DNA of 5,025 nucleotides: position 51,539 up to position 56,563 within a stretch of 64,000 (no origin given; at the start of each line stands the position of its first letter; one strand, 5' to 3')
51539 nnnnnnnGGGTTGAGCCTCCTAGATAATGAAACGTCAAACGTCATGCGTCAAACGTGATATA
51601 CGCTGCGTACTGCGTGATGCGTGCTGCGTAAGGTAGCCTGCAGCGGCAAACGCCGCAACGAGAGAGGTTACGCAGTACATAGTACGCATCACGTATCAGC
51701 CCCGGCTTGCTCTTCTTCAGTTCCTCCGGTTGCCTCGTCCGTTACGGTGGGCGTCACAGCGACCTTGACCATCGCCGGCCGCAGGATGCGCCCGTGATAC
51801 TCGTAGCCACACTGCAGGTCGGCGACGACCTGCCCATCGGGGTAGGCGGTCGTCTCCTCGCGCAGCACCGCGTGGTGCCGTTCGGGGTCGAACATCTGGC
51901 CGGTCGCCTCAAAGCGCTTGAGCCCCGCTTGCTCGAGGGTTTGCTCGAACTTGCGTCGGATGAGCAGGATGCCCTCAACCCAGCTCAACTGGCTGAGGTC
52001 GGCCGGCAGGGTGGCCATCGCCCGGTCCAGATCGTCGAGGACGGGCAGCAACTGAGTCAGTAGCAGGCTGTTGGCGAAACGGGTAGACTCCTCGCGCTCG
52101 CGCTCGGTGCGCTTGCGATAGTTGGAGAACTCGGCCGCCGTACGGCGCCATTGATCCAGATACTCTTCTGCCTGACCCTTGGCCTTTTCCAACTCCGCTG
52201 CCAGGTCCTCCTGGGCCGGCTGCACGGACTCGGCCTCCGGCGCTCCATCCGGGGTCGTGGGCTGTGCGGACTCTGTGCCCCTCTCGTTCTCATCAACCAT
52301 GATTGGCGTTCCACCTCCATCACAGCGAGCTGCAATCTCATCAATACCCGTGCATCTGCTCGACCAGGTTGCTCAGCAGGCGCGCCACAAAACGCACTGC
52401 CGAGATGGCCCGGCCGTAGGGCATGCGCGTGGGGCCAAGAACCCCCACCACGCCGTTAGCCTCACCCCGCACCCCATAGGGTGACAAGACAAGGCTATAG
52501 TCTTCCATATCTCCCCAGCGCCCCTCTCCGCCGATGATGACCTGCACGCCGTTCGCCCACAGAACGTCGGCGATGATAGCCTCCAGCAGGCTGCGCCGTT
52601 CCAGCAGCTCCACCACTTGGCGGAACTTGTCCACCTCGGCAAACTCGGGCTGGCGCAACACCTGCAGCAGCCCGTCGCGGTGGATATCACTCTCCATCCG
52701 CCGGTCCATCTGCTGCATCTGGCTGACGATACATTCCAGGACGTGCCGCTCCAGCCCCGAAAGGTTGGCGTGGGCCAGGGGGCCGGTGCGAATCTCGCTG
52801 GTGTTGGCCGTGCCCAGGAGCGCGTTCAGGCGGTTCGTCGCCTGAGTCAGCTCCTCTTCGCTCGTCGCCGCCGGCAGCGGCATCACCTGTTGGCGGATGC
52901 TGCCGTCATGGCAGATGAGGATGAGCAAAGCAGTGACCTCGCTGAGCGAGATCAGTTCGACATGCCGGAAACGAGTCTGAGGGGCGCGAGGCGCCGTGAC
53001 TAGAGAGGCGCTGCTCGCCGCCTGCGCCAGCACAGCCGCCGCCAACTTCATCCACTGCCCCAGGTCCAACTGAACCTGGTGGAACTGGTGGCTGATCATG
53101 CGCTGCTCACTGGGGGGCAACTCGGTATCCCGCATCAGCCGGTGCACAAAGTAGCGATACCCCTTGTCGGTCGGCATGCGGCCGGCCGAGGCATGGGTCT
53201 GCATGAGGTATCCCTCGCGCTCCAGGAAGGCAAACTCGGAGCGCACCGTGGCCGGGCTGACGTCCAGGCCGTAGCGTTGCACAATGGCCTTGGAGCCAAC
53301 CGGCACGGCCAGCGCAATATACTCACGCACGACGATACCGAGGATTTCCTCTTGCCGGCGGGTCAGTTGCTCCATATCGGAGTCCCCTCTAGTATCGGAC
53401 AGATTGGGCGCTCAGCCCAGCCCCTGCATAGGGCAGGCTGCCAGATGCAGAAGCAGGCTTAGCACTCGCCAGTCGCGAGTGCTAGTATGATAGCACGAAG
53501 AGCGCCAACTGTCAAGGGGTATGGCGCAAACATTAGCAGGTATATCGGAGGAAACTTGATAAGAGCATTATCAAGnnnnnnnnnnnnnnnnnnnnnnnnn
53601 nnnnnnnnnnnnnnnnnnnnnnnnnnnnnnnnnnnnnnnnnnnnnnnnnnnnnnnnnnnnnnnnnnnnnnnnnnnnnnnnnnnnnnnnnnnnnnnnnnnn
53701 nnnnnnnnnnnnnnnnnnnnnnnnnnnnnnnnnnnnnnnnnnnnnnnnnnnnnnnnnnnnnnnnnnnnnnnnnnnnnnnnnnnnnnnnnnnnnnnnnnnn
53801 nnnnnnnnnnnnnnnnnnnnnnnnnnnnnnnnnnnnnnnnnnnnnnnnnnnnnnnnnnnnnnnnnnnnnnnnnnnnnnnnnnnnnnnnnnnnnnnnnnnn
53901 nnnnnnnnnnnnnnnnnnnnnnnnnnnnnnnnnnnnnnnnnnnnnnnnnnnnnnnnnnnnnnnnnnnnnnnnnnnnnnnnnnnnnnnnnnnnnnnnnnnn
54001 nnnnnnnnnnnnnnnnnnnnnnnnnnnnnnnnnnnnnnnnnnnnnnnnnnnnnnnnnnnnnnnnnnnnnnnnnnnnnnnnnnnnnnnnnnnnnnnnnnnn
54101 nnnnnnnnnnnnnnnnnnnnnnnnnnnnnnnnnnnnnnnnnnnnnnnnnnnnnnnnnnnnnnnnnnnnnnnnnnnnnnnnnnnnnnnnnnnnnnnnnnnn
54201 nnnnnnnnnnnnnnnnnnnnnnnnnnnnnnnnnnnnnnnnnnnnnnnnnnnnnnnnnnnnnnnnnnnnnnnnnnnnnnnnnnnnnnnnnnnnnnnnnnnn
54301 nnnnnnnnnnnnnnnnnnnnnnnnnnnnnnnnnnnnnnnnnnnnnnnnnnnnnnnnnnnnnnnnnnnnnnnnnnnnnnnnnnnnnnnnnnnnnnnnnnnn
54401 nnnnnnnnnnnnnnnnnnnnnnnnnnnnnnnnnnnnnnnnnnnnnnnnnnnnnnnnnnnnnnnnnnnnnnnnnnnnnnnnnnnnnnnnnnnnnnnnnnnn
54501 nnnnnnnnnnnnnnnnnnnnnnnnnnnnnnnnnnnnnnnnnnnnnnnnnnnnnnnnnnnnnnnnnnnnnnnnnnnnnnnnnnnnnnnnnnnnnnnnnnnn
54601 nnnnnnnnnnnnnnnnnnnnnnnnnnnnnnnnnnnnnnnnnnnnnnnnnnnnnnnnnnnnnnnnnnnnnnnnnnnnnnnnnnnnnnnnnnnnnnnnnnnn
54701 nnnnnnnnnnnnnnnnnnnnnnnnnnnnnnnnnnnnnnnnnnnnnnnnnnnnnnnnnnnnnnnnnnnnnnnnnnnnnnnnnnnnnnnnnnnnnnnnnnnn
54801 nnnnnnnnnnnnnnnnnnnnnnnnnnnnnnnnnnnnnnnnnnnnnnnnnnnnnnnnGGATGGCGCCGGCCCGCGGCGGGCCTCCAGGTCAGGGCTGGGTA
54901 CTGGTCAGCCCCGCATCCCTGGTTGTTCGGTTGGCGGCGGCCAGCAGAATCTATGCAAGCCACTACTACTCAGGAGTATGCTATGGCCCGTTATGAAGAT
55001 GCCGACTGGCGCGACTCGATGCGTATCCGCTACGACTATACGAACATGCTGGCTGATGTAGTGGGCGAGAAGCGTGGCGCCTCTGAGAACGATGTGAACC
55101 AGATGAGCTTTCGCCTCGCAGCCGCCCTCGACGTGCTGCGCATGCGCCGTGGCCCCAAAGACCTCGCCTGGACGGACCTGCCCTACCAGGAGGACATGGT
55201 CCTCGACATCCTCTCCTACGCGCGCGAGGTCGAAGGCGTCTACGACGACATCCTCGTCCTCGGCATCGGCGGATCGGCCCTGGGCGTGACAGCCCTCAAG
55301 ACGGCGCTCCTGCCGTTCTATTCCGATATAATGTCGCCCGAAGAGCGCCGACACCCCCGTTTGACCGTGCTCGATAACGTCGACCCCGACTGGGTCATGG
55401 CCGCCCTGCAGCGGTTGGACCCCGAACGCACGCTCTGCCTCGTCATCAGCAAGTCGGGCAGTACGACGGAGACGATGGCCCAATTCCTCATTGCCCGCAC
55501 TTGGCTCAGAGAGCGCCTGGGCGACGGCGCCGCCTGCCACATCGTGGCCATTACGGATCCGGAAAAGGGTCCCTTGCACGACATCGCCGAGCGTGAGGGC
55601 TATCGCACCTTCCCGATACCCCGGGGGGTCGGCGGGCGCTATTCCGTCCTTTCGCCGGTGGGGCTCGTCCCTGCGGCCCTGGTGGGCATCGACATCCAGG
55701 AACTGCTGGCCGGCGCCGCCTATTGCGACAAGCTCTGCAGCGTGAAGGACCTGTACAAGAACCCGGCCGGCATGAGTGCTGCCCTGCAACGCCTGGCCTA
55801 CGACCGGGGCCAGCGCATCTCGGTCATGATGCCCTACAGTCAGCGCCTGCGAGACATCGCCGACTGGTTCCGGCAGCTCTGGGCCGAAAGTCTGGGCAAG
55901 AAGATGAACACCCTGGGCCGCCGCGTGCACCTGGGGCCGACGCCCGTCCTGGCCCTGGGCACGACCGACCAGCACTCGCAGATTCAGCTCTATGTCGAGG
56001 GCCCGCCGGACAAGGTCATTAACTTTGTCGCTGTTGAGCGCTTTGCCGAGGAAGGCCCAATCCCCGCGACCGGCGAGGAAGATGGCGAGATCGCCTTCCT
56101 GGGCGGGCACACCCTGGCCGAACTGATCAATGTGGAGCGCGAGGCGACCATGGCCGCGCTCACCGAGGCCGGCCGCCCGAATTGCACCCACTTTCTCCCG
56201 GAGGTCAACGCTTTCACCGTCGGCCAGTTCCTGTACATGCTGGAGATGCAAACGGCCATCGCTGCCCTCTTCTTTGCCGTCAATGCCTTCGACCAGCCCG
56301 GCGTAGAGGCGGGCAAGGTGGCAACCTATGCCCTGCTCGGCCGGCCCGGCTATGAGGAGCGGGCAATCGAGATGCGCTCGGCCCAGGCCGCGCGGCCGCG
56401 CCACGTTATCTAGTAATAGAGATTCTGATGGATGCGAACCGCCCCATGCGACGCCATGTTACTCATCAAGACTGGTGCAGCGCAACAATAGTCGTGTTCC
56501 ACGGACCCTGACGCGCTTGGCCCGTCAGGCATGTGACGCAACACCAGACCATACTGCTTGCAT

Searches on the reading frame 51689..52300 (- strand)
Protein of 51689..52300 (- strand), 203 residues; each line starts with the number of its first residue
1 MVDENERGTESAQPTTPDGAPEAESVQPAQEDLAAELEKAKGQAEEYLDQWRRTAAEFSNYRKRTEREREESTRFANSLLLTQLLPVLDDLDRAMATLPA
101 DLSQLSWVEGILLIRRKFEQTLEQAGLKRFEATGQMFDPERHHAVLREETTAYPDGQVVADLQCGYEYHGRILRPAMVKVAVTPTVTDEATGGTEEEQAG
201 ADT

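Call 66: search_protein_families(library=pfam, proteins=[window:51689-52300:-], max_evalue=0.1)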
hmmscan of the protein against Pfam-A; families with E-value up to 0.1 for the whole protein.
window:51689-52300:- (203 aa): 1 family
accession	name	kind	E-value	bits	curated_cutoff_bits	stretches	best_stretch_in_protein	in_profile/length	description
PF01025.24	GrpE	-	2.3e-45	154.7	25.8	1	24-181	7-164/165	GrpE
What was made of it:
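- Canonical grpE-dnaK lies 9 kb away (call 66).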

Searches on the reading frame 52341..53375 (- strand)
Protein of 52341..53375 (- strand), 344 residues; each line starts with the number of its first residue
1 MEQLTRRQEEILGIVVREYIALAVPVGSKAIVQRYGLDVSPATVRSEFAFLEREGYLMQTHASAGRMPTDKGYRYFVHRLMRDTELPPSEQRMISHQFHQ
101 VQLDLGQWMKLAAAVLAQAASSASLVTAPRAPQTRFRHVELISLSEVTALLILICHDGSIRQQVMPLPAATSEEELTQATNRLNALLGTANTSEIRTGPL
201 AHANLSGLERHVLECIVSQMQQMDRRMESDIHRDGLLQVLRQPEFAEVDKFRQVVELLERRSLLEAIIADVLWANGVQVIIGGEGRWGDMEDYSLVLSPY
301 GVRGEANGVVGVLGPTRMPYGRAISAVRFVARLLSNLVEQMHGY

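Call 66: search_protein_families(library=pfam, proteins=[window:52341-53375:-], max_evalue=0.1)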
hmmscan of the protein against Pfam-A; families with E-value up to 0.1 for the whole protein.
window:52341-53375:- (344 aa): 5 families
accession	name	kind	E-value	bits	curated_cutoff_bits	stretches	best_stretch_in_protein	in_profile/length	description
PF01628.27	HrcA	-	3.9e-47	161.4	22.2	1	107-324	2-215/215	HrcA protein C terminal domain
PF01726.22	LexA_DNA_bind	-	2.2e-05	24.6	23.7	1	1-60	1-59/65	LexA DNA binding domain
PF08220.18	HTH_DeoR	-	0.0059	16.8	21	1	37-64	24-51/57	DeoR-like helix-turn-helix domain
PF24949.1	DUF7760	-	0.031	13.8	27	1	144-222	67-145/253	Domain of unknown function (DUF7760)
PF06924.17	DUF1281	-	0.052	13.5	27.3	1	59-113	38-92/177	Protein of unknown function (DUF1281)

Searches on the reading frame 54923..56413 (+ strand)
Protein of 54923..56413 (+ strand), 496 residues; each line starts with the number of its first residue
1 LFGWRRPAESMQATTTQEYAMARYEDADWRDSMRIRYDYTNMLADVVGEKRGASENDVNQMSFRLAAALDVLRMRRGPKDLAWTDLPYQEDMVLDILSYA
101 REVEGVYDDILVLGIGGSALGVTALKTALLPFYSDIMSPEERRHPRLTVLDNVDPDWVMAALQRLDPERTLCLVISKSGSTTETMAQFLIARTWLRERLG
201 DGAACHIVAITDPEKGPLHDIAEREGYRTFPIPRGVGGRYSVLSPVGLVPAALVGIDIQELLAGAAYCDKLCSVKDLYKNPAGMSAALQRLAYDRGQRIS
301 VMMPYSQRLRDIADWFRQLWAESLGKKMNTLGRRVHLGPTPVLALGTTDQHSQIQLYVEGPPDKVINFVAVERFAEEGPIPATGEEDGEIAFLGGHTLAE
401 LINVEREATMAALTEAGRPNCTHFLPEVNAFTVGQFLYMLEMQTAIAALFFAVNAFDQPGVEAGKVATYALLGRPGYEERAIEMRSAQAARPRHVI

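Call 26: search_protein_families(library=pfam, proteins=[window:54923-56413:+], max_evalue=0.001)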
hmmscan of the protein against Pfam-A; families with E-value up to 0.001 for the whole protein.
window:54923-56413:+ (496 aa): 1 family
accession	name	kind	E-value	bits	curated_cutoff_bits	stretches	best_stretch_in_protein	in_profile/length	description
PF00342.24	PGI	-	3.3e-39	135.3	22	1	108-470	97-464/486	Phosphoglucose isomerase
